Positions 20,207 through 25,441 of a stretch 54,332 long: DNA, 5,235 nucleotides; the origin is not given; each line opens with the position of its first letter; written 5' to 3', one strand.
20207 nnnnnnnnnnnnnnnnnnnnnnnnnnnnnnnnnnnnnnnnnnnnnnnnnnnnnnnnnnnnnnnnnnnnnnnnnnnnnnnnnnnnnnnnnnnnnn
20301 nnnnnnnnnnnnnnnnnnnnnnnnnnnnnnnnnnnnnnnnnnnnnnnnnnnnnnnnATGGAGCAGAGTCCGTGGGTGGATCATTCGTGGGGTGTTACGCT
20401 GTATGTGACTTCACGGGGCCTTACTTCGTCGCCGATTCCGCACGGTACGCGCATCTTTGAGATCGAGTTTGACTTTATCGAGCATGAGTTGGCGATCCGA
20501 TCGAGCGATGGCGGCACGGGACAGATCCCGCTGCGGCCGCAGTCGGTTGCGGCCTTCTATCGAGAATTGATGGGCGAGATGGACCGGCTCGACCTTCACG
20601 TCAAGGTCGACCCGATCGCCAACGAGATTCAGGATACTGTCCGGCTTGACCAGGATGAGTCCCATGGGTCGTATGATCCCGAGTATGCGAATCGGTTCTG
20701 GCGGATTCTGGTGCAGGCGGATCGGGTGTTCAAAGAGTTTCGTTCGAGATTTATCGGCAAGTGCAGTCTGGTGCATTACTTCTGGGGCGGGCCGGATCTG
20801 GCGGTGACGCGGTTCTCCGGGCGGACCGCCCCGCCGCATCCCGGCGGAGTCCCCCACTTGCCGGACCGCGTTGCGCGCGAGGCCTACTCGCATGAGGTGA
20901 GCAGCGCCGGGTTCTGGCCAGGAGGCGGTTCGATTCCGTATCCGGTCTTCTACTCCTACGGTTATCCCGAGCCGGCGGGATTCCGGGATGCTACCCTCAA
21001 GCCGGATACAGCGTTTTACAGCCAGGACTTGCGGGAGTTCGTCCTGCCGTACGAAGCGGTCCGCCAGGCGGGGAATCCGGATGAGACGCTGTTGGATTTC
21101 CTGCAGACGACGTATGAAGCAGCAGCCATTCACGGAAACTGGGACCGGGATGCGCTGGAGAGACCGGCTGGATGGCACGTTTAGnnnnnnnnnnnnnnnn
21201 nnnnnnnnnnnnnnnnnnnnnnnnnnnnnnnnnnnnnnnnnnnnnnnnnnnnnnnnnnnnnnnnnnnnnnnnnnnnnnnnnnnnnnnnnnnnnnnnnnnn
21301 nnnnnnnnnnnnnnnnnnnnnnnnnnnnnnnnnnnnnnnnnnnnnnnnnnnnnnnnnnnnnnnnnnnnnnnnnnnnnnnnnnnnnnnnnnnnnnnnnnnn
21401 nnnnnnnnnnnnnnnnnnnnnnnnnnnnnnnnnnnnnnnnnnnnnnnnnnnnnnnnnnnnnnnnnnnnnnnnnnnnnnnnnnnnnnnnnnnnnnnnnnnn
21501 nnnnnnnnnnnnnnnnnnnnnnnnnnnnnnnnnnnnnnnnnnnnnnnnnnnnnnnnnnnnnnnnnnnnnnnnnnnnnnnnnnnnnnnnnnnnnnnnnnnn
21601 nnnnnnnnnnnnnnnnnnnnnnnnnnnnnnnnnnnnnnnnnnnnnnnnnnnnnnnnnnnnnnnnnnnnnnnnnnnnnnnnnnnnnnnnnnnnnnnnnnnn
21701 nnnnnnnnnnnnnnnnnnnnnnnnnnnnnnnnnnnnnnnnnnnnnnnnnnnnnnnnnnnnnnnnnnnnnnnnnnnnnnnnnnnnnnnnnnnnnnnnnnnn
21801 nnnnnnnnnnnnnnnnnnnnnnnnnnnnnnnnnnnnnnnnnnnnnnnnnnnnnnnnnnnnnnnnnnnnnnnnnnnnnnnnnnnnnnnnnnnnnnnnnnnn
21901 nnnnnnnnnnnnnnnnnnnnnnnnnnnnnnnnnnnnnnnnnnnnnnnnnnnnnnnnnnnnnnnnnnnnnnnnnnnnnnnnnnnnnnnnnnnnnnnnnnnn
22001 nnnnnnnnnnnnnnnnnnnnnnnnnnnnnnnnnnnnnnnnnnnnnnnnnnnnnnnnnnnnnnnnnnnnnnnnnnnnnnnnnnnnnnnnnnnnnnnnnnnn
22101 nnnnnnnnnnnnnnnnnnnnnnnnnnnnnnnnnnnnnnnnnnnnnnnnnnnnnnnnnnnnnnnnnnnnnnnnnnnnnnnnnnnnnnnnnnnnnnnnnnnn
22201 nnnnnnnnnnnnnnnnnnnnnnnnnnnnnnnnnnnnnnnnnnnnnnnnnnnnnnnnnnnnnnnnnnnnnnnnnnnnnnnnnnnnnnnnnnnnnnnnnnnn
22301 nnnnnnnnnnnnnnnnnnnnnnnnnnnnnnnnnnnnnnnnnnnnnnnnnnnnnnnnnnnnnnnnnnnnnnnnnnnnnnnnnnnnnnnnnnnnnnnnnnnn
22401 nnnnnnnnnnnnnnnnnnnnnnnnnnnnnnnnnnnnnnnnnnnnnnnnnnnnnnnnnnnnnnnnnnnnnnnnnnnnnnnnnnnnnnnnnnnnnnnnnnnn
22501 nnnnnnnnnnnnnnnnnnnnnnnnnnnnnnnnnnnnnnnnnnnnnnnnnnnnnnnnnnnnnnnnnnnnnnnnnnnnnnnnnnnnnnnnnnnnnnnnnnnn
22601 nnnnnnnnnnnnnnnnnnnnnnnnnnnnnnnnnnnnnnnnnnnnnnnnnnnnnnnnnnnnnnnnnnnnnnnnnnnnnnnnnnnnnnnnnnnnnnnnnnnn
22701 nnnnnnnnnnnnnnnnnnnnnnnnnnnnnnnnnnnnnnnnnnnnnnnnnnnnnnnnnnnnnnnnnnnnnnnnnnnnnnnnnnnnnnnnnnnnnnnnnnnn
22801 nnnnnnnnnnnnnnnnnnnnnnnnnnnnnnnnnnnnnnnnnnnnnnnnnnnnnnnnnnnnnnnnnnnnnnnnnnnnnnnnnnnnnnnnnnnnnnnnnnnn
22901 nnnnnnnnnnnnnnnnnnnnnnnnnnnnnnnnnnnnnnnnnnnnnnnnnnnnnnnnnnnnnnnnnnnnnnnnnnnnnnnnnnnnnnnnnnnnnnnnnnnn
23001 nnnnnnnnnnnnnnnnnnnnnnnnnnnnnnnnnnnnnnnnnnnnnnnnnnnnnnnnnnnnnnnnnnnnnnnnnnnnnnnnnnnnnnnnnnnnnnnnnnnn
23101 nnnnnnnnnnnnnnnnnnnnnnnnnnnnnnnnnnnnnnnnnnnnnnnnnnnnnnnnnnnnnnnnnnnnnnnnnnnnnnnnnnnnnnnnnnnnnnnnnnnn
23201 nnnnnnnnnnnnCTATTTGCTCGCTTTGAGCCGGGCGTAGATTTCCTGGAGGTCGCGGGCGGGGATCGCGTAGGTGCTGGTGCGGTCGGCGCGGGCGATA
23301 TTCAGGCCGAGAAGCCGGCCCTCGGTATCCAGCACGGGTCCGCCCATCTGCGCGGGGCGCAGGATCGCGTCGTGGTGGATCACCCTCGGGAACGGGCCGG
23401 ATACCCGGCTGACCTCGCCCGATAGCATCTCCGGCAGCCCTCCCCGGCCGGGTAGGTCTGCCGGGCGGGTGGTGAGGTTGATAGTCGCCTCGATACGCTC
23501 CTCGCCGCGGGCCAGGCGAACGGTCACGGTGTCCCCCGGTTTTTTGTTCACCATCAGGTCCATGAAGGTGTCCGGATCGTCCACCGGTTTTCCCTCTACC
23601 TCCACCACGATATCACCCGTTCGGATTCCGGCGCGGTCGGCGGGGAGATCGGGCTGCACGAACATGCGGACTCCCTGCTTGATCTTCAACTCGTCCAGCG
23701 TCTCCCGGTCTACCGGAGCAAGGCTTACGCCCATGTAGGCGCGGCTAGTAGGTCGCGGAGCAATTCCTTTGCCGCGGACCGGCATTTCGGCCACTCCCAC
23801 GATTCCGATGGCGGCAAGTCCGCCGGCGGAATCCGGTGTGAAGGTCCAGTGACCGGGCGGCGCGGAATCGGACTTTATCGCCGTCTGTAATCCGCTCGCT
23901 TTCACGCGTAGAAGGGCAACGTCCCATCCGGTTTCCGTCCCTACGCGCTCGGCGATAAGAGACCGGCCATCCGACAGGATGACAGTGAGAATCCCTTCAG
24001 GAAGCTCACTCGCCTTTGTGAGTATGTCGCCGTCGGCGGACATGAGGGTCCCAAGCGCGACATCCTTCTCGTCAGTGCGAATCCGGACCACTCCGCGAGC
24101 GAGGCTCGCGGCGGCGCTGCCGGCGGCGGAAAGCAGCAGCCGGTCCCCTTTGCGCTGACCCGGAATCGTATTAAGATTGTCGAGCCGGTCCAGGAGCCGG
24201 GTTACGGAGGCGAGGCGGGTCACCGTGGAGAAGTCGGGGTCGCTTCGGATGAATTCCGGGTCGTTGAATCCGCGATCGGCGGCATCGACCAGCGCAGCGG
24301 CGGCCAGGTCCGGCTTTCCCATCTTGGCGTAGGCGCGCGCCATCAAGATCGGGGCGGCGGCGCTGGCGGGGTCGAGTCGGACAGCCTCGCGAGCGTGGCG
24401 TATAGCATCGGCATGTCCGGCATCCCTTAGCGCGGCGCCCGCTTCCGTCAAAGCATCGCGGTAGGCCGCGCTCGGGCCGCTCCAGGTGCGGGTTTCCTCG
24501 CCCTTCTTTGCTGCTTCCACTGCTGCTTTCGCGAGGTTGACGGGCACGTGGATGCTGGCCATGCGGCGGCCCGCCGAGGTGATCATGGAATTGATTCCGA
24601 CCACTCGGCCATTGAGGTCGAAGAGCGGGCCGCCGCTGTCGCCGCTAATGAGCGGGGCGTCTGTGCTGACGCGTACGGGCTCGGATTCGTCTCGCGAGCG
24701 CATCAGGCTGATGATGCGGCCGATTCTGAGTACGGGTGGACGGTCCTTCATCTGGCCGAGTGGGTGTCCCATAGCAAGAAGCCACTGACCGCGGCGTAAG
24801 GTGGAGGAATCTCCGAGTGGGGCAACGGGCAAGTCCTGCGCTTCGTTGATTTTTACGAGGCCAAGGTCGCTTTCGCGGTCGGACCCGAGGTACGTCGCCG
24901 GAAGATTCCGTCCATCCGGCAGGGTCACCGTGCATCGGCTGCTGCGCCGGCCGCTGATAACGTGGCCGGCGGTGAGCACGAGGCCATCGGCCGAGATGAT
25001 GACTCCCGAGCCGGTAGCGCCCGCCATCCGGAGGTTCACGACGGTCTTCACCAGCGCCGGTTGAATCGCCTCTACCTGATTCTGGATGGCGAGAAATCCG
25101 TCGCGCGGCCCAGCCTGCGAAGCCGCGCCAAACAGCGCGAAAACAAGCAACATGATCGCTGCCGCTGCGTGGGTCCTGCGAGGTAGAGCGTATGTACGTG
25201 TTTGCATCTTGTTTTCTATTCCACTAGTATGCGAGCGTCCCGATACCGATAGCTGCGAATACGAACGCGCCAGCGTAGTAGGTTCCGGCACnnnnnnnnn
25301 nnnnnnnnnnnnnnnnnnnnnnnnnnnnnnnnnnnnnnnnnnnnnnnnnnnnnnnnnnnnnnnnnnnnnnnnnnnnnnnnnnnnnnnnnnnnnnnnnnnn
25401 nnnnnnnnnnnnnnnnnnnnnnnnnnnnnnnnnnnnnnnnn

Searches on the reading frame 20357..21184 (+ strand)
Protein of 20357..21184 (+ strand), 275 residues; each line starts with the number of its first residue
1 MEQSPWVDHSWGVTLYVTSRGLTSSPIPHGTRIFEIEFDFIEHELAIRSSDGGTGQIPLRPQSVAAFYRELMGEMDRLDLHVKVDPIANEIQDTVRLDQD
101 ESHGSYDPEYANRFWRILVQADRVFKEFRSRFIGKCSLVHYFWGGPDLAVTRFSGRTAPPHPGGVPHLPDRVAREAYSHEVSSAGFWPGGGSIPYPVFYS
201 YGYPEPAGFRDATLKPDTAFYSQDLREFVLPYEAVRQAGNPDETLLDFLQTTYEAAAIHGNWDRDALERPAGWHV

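Call 38: search_protein_families(library=pfam, proteins=[window:20357-21184:+], max_evalue=0.001)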
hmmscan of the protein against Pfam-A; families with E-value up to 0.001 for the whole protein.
window:20357-21184:+ (275 aa): 1 family
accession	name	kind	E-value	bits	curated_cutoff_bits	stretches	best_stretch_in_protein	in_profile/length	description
PF19459.4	DUF5996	-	3.3e-119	397.8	25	1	1-268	28-295/296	Family of unknown function (DUF5996)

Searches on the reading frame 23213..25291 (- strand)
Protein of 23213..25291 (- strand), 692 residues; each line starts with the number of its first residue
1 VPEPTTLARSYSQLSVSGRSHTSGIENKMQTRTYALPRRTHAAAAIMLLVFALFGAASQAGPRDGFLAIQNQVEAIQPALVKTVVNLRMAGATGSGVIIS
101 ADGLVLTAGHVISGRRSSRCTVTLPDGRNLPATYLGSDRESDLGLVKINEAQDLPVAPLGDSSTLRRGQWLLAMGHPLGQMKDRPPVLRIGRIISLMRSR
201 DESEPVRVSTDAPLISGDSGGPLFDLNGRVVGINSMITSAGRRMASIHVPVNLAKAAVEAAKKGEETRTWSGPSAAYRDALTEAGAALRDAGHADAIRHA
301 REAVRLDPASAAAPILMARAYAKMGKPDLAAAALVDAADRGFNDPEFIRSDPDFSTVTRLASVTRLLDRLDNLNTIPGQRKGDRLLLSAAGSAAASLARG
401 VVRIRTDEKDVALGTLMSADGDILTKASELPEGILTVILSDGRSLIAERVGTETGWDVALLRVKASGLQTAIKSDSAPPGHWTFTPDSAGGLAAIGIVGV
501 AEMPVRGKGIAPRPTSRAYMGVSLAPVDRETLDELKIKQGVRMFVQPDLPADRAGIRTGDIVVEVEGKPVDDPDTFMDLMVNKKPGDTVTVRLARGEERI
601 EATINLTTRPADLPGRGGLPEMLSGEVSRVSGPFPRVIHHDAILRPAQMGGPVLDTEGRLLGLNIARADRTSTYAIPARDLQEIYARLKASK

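Call 39: search_protein_families(library=pfam, proteins=[window:23213-25291:-], max_evalue=0.001)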
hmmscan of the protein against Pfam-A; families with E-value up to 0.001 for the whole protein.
window:23213-25291:- (692 aa): 6 families
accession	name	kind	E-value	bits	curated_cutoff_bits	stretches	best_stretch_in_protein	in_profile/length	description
PF13365.12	Trypsin_2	-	4.9e-43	147.8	27.6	2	94-233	1-144/144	Trypsin-like peptidase domain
PF13180.12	PDZ_2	-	4.2e-15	56.2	27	1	519-606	2-80/80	PDZ domain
PF00089.32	Trypsin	-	2.7e-11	44.2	20.6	1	83-252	14-214/220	Trypsin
PF17820.7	PDZ_6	-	3.7e-08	33.4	27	1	545-593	5-52/54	PDZ domain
PF14559.12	TPR_19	-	2.8e-05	24.8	25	1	293-346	7-60/68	Tetratricopeptide repeat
PF10459.15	Peptidase_S46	-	0.00069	18.8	22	0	77-112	35-67/698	Peptidase S46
